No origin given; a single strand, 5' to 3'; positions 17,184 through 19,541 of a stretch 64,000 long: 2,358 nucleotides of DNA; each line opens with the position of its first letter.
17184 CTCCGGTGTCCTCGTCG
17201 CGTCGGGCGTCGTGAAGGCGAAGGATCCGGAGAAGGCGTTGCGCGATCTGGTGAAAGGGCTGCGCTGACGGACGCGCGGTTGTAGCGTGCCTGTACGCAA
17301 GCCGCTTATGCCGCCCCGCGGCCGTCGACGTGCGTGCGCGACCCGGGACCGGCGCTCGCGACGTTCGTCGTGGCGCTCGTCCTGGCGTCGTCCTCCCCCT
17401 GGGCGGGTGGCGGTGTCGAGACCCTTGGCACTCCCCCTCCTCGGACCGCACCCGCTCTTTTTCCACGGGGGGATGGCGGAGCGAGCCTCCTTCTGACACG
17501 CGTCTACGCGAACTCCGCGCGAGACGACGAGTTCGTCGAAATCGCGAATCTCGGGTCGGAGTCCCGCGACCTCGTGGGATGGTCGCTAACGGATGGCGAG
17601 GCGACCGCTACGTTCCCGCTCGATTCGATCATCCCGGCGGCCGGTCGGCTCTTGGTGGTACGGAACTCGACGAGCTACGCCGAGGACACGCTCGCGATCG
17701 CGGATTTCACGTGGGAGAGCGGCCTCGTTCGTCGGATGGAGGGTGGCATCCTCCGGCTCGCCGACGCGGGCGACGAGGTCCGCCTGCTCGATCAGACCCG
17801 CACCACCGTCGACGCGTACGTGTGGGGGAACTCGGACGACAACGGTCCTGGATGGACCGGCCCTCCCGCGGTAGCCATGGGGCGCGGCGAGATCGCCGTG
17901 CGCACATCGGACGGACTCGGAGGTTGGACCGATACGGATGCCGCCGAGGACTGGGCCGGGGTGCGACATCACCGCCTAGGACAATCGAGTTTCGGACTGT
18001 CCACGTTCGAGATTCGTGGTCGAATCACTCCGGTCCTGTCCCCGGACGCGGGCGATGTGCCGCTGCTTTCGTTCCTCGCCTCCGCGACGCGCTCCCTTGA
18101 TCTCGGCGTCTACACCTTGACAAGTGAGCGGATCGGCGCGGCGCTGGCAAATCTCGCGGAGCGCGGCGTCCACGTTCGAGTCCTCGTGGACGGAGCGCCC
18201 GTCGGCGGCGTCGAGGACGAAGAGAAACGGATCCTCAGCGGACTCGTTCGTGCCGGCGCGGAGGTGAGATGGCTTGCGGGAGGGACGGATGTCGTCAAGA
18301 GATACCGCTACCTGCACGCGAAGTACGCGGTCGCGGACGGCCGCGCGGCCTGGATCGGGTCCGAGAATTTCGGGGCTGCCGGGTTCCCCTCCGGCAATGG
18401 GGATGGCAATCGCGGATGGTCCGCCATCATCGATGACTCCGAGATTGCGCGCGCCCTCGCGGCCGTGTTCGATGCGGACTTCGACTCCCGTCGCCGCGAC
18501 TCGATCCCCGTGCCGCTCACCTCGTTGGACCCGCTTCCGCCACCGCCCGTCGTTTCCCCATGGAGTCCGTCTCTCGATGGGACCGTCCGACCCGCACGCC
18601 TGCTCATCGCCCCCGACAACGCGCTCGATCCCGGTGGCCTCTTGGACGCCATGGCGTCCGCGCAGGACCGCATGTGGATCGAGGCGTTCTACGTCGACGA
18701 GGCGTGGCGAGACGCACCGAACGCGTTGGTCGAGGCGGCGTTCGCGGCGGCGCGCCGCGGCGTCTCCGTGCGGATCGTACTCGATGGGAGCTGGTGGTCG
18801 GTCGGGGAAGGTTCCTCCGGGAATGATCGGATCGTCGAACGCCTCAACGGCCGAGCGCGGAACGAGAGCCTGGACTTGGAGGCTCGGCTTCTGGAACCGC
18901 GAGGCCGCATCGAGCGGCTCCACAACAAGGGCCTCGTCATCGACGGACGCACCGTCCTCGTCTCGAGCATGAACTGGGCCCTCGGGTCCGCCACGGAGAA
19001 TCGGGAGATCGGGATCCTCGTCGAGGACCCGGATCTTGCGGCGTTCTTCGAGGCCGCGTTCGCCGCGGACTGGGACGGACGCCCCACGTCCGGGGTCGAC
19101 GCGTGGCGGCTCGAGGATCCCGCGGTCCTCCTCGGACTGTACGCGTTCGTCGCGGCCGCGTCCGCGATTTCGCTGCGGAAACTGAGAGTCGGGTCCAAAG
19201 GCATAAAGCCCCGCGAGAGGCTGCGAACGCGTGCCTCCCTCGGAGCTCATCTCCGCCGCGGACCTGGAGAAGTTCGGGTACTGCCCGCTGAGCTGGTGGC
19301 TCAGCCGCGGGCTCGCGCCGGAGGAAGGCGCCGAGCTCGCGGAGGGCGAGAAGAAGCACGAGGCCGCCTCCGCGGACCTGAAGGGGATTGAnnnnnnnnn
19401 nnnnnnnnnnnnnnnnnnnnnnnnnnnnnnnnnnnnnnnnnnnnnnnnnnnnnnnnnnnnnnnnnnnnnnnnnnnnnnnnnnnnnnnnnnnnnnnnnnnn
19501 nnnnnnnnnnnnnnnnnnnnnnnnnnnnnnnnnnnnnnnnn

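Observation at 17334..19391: Membrane-anchored secreted protein combining a lamin-tail domain with a two-HKD phospholipase-D fold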

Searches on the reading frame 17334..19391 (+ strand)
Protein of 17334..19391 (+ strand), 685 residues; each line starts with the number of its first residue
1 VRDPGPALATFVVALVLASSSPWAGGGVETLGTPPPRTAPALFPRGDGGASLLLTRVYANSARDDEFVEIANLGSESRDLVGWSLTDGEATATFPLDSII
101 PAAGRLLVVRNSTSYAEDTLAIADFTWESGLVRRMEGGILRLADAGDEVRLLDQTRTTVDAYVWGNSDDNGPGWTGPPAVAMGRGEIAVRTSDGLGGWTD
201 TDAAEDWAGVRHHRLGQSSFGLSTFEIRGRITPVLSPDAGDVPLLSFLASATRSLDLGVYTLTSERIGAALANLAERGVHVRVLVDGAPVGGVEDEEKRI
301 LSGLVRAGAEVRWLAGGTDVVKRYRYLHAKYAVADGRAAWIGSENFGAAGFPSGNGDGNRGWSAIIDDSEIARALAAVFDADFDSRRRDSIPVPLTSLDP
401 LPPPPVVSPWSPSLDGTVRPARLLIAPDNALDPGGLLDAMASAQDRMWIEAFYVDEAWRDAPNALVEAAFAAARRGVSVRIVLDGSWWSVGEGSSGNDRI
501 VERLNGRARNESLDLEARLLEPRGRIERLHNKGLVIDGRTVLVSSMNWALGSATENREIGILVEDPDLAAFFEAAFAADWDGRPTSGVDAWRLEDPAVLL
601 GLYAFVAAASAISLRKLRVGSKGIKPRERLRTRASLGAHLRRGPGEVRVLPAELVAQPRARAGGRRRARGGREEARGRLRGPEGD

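Call 3: search_protein_families(library=pfam, proteins=[window:17334-19391:+], max_evalue=0.01)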
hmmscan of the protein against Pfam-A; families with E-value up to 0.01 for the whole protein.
window:17334-19391:+ (685 aa): 3 families
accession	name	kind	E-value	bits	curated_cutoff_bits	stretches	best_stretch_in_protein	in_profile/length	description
PF13091.12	PLDc_2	-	7.3e-43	146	27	2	436-580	1-132/132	PLD-like domain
PF00932.25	LTD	-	1e-12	48.8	34.3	1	50-165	6-108/109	Lamin Tail Domain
PF00614.28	PLDc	-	4.2e-07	30.1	21.9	1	528-549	4-25/28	Phospholipase D Active site motif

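Call 4: search_protein_families(library=ncbifam, proteins=[window:17334-19391:+], max_evalue=0.01)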
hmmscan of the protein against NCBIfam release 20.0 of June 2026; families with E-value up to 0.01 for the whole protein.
window:17334-19391:+ (685 aa): 8 families
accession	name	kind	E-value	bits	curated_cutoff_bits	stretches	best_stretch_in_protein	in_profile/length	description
NF038319.1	DISARM_DrmC_I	equivalog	5.1e-22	78.5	133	2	437-576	100-231/236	DISARM system phospholipase D-like protein DrmC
NF008427.0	PRK11263.1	equivalog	8.8e-14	51.4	281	2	263-348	43-133/409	cardiolipin synthase ClsB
NF010492.0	PRK13912.1-3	equivalog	1.2e-09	38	297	1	244-351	39-145/178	nuclease NucT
TIGR04265.1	bac_cardiolipin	equivalog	3.6e-08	32.8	290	1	251-579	141-450/483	cardiolipin synthase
NF010491.0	PRK13912.1-2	equivalog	1.4e-05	25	225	0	244-351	41-147/180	nuclease NucT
NF010493.0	PRK13912.1-4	equivalog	0.0001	22.3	351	0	239-288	27-76/171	nuclease NucT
NF041068.1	DpdK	equivalog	0.0006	19.4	100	1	454-579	56-166/167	phospholipase D-like domain-containing protein DpdK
NF010490.0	PRK13912.1-1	equivalog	0.0026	17.9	211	0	247-351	38-129/159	nuclease NucT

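Call 5: find_homologous_proteins(query=window:17334-19391:+, max_evalue=0.00001)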
Query window:17334-19391:+ (685 aa): 381 proteins with E <= 0.00001 among 8000 candidates; the best 120 are listed.
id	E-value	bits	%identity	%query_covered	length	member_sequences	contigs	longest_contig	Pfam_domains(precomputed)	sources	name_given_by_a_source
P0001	0.0e+0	1420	95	100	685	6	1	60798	PF00932.26,PF13091.13,PF00614.29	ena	-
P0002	6.8e-285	965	67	100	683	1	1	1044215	PF00932.26,PF13091.13,PF00614.29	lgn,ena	-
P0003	3.6e-283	959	67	100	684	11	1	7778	PF00932.26,PF13091.13,PF00614.29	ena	-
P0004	3.7e-282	956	67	93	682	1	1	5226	PF00932.26,PF13091.13,PF00614.29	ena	-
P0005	6.9e-282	955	66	100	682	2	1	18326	PF00932.26,PF13091.13,PF00614.29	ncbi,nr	ncbi:MAG TPA: phospholipase D-like domain-containing protein [Thermoplasmata archaeon]|nr:phospholip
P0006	2.9e-279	946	66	95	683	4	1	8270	PF00932.26,PF13091.13,PF00614.29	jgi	-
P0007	3.7e-279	946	67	97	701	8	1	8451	PF00932.26,PF13091.13,PF00614.29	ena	-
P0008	2.5e-278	943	67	92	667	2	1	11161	PF00932.26,PF13091.13,PF00614.29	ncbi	-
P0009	3.0e-278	943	67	96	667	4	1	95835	PF00932.26,PF13091.13,PF00614.29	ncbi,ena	-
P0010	6.5e-276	935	64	97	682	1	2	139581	PF00932.26,PF13091.13,PF00614.29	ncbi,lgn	-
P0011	8.8e-272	921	63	100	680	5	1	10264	PF00932.26,PF13091.13,PF00614.29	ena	-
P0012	1.5e-270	917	67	93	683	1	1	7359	PF00932.26,PF13091.13,PF00614.29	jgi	-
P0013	2.1e-270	917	65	99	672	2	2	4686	PF00932.26,PF13091.13,PF00614.29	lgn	-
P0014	5.9e-270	915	67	93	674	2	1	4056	PF00932.26,PF13091.13,PF00614.29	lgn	-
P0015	1.2e-269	914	64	99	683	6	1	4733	PF00932.26,PF13091.13,PF00614.29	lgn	-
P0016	8.7e-269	911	65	99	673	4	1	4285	PF00932.26,PF13091.13,PF00614.29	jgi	-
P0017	2.8e-268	910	64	97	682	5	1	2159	PF00932.26,PF13091.13,PF00614.29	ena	-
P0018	1.2e-266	904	64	97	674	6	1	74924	PF00932.26,PF13091.13,PF00614.29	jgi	-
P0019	2.6e-265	900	64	97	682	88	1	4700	PF00932.26,PF13091.13,PF00614.29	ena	-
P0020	3.2e-265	900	64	93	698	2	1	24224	PF00932.26,PF13091.13,PF00614.29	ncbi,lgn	-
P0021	3.6e-265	900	65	100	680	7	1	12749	PF00932.26,PF13091.13,PF00614.29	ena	-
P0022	8.1e-265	898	66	92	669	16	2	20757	PF00932.26,PF13091.13,PF00614.29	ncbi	-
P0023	9.6e-265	898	64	97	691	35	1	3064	PF00932.26,PF13091.13,PF00614.29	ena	-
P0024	4.3e-264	896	63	99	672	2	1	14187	PF00932.26,PF13091.13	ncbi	-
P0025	7.0e-264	895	66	89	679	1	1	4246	PF00932.26,PF13091.13,PF00614.29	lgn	-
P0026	9.1e-264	895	67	92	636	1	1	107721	PF00932.26,PF13091.13,PF00614.29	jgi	-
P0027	2.0e-263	894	64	99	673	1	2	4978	PF00932.26,PF13091.13,PF00614.29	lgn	-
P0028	2.2e-263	894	65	100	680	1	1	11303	PF00932.26,PF13091.13,PF00614.29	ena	-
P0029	3.2e-263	893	63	95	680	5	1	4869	PF00932.26,PF13091.13,PF00614.29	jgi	-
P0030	3.7e-263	893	65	95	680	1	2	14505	PF00932.26,PF13091.13,PF00614.29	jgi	-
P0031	5.0e-263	892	65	100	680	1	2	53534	PF00932.26,PF13091.13,PF00614.29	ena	-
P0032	5.7e-263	892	64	100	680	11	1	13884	PF00932.26,PF13091.13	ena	-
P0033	9.9e-263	891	65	95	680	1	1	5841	PF00932.26,PF13091.13,PF00614.29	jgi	-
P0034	1.1e-262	891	63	97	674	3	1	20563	PF00932.26,PF13091.13,PF00614.29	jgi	-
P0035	1.2e-262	891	65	95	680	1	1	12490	PF00932.26,PF13091.13,PF00614.29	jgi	-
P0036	1.7e-262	891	64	97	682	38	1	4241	PF00932.26,PF13091.13,PF00614.29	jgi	-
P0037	2.1e-262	890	65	100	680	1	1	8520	PF00932.26,PF13091.13,PF00614.29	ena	-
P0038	2.5e-262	890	64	100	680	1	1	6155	PF00932.26,PF13091.13,PF00614.29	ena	-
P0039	2.7e-262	890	64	100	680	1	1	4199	PF00932.26,PF13091.13,PF00614.29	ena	-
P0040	3.1e-262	890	65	95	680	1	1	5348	PF00932.26,PF13091.13,PF00614.29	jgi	-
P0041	4.6e-262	889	64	100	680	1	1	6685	PF00932.26,PF13091.13,PF00614.29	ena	-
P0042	4.7e-262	889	64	100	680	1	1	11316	PF00932.26,PF13091.13,PF00614.29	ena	-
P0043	5.4e-262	889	64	100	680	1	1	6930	PF00932.26,PF13091.13,PF00614.29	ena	-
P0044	7.4e-262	889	65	100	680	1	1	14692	PF00932.26,PF13091.13,PF00614.29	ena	-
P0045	1.8e-261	887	65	95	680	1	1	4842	PF00932.26,PF13091.13,PF00614.29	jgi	-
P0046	3.4e-261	886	64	97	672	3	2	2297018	PF00932.26,PF13091.13,PF00614.29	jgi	jgi:phosphatidylserine/phosphatidylglycerophosphate/cardiolipin synthase-like enzyme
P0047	4.3e-261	886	63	97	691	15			PF00932.26,PF13091.13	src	-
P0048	8.8e-261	885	64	98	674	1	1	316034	PF00932.26,PF13091.13,PF00614.29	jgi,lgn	jgi:phosphatidylserine/phosphatidylglycerophosphate/cardiolipin synthase-like enzyme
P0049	1.7e-260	884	64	95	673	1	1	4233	PF00932.26,PF13091.13,PF00614.29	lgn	-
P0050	5.1e-260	882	65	95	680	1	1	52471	PF00932.26,PF13091.13,PF00614.29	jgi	-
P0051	7.2e-260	882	65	95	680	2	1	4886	PF00932.26,PF13091.13,PF00614.29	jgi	-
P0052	9.6e-260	882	63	99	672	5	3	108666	PF00932.26,PF13091.13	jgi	jgi:cardiolipin synthase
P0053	3.1e-258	877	63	99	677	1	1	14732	PF00932.26,PF13091.13,PF00614.29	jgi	jgi:cardiolipin synthase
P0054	3.3e-258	877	64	99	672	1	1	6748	PF00932.26,PF13091.13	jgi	-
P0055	1.5e-257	874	63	99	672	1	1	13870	PF00932.26,PF13091.13,PF00614.29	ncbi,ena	-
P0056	1.8e-257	874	64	92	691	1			PF00932.26,PF13091.13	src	-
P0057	1.9e-257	874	63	93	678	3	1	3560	PF00932.26,PF13091.13,PF00614.29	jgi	jgi:cardiolipin synthase A/B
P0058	3.9e-257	873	61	99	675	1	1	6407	PF00932.26,PF13091.13,PF00614.29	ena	-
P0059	4.1e-257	873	63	99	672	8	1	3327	PF00932.26,PF13091.13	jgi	-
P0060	6.6e-257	872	63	95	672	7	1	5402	PF00932.26,PF13091.13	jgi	-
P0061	7.0e-257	872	63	99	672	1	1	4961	PF00932.26,PF13091.13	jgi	-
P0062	8.1e-257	872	63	99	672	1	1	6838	PF00932.26,PF13091.13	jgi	-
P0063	1.7e-256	871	63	99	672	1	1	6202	PF00932.26,PF13091.13,PF00614.29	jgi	-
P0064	3.1e-256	870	63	97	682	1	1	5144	PF00932.26,PF13091.13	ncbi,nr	ncbi:MAG: hypothetical protein E6K07_04740 [Methanobacteriota archaeon]|nr:MAG: hypothetical protein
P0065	1.0e-255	868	63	99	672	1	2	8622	PF00932.26,PF13091.13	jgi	-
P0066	4.3e-255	866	63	93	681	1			PF00932.26,PF13091.13,PF00614.29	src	-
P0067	7.0e-255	866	63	99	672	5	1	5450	PF00932.26,PF13091.13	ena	-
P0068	1.7e-254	864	63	99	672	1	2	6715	PF00932.26,PF13091.13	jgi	-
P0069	4.2e-254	863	61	99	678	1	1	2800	PF00932.26,PF13091.13,PF00614.29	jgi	jgi:cardiolipin synthase A/B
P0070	9.7e-254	862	63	89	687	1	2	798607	PF00932.26,PF13091.13,PF00614.29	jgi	jgi:cardiolipin synthase A/B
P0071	2.6e-252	857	64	93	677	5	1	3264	PF00932.26,PF13091.13,PF00614.29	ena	-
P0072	4.0e-252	856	62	93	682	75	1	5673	PF00932.26,PF13091.13,PF00614.29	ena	-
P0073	2.0e-250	851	61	89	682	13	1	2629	PF00932.26,PF13091.13,PF00614.29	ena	-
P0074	1.8e-249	848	63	95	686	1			PF00932.26,PF13091.13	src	-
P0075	1.3e-248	845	61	97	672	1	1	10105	PF00932.26,PF13091.13,PF00614.29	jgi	jgi:phosphatidylserine/phosphatidylglycerophosphate/cardiolipin synthase-like enzyme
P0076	5.8e-248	843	60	92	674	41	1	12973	PF00932.26,PF13091.13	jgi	-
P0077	1.1e-247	842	62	93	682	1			PF00932.26,PF13091.13,PF00614.29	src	-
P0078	1.2e-246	838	61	98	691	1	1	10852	PF00932.26,PF13091.13,PF00614.29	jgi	jgi:cardiolipin synthase A/B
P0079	2.4e-244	831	63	93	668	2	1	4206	PF00932.26,PF13091.13,PF00614.29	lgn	-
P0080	1.6e-243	828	62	89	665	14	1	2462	PF00932.26,PF13091.13,PF00614.29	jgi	jgi:phosphatidylserine/phosphatidylglycerophosphate/cardiolipin synthase-like enzyme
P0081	2.1e-243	828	60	91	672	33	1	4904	PF00932.26,PF13091.13,PF00614.29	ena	-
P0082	2.0e-242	824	62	91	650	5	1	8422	PF00932.26,PF13091.13,PF00614.29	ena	-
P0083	9.2e-241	819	63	89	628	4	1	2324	PF00932.26,PF13091.13,PF00614.29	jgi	jgi:phosphatidylserine/phosphatidylglycerophosphate/cardiolipin synthase-like enzyme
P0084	2.0e-240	818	62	89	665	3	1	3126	PF00932.26,PF13091.13,PF00614.29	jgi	jgi:phosphatidylserine/phosphatidylglycerophosphate/cardiolipin synthase-like enzyme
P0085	1.3e-238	812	61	93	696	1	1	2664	PF00932.26,PF13091.13,PF00614.29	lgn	-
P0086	4.9e-235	800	63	90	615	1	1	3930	PF00932.26,PF13091.13,PF00614.29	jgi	jgi:phosphatidylserine/phosphatidylglycerophosphate/cardiolipin synthase-like enzyme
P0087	1.6e-234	798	57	100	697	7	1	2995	PF00932.26,PF13091.13,PF00614.29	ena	-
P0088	6.3e-232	790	63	88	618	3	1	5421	PF00932.26,PF13091.13,PF00614.29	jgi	jgi:phosphatidylserine/phosphatidylglycerophosphate/cardiolipin synthase-like enzyme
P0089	1.6e-231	788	57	99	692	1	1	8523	PF00932.26,PF13091.13,PF00614.29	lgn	-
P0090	7.8e-231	786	60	93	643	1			PF00932.26,PF13091.13,PF00614.29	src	-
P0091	4.4e-225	767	58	91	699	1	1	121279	PF00932.26,PF13091.13,PF00614.29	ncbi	-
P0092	1.1e-224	766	58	95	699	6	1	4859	PF00932.26,PF13091.13,PF00614.29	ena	-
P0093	1.3e-224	765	57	96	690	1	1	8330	PF00932.26,PF13091.13,PF00614.29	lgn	-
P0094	5.3e-221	754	56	95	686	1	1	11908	PF00932.26,PF13091.13,PF00614.29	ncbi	-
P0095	4.8e-220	750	58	93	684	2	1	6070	PF00932.26,PF13091.13,PF00614.29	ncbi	-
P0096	1.8e-219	748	57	96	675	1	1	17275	PF00932.26,PF13091.13,PF00614.29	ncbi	-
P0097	3.1e-216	738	55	99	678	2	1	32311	PF00932.26,PF13091.13,PF00614.29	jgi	-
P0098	2.0e-215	735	58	89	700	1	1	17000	PF00932.26,PF13091.13,PF00614.29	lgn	-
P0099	3.0e-215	735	57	95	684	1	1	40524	PF00932.26,PF13091.13,PF00614.29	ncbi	-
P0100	2.9e-214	731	57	93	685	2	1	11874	PF00932.26,PF13091.13,PF00614.29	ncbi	-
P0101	5.2e-214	730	56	92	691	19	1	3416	PF00932.26,PF13091.13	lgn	-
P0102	7.6e-214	730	55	99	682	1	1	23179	PF00932.26,PF13091.13,PF00614.29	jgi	jgi:phosphatidylserine/phosphatidylglycerophosphate/cardiolipin synthase-like enzyme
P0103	4.7e-213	727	57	93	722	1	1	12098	PF00932.26,PF13091.13,PF00614.29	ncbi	-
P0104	7.5e-213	727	57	92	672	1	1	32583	PF00932.26,PF13091.13,PF00614.29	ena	-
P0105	1.6e-212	726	55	100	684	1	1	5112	PF00932.26,PF13091.13,PF00614.29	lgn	-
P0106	3.1e-212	725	57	91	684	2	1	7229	PF00932.26,PF13091.13,PF00614.29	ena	-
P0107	1.8e-211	722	53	100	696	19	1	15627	PF00932.26,PF13091.13,PF00614.29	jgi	-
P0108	2.6e-211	722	54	99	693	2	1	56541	PF00932.26,PF13091.13,PF00614.29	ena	-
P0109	7.4e-211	720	55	93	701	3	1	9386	PF00932.26,PF13091.13,PF00614.29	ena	-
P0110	8.3e-211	720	57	93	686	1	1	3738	PF00932.26,PF13091.13,PF00614.29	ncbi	-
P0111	1.5e-210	719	57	96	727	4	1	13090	PF00932.26,PF13091.13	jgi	-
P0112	1.9e-210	719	56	89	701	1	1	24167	PF00932.26,PF13091.13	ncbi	-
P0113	2.3e-210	718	55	94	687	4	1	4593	PF00932.26,PF13091.13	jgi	-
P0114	5.3e-210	717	57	93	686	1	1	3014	PF00932.26,PF13091.13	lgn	-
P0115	9.6e-210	716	55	95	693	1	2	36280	PF00932.26,PF13091.13,PF00614.29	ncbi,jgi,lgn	jgi:cardiolipin synthase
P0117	2.4e-208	712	55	99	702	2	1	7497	PF00932.26,PF13091.13,PF00614.29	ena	-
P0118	3.1e-208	711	56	96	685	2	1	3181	PF00932.26,PF13091.13,PF00614.29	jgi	-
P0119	2.8e-207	708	56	88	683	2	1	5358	PF00932.26,PF13091.13,PF00614.29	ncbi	-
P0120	2.8e-207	708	56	90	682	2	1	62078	PF00932.26,PF13091.13,PF00614.29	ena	-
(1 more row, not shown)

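Call 6: search_solved_structures(query=window:17334-19391:+, max_evalue=0.01, show_alignments=2)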
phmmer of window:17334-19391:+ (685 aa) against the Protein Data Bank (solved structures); distinct sequences matched with E-value up to 0.01: 9.
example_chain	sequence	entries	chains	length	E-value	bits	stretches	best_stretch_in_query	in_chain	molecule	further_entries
7e0m_A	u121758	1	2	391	8.9e-09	37.2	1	275-582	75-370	Phospholipase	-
9lkx_K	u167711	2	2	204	3e-07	32.1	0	529-582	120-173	Mitochondrial cardiolipin hydrolase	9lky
4ggj_A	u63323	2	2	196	1.1e-06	30.3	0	528-581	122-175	Mitochondrial cardiolipin hydrolase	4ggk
6ehi_A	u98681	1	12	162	0.0012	20.3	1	231-351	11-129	Nuclease NucT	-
1byr_A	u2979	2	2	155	0.0043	18.4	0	240-287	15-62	PROTEIN (ENDONUCLEASE)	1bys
4h4a_A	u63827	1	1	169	0.0044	18.4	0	249-291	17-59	Mitochondrial cardiolipin hydrolase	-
4gen_A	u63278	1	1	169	0.0049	18.2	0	248-291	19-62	Mitochondrial cardiolipin hydrolase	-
9vbj_A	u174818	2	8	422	0.0074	17.6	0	522-580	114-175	5'-3' exonuclease PLD4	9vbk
4gel_A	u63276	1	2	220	0.0089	17.3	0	248-291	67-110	Mitochondrial cardiolipin hydrolase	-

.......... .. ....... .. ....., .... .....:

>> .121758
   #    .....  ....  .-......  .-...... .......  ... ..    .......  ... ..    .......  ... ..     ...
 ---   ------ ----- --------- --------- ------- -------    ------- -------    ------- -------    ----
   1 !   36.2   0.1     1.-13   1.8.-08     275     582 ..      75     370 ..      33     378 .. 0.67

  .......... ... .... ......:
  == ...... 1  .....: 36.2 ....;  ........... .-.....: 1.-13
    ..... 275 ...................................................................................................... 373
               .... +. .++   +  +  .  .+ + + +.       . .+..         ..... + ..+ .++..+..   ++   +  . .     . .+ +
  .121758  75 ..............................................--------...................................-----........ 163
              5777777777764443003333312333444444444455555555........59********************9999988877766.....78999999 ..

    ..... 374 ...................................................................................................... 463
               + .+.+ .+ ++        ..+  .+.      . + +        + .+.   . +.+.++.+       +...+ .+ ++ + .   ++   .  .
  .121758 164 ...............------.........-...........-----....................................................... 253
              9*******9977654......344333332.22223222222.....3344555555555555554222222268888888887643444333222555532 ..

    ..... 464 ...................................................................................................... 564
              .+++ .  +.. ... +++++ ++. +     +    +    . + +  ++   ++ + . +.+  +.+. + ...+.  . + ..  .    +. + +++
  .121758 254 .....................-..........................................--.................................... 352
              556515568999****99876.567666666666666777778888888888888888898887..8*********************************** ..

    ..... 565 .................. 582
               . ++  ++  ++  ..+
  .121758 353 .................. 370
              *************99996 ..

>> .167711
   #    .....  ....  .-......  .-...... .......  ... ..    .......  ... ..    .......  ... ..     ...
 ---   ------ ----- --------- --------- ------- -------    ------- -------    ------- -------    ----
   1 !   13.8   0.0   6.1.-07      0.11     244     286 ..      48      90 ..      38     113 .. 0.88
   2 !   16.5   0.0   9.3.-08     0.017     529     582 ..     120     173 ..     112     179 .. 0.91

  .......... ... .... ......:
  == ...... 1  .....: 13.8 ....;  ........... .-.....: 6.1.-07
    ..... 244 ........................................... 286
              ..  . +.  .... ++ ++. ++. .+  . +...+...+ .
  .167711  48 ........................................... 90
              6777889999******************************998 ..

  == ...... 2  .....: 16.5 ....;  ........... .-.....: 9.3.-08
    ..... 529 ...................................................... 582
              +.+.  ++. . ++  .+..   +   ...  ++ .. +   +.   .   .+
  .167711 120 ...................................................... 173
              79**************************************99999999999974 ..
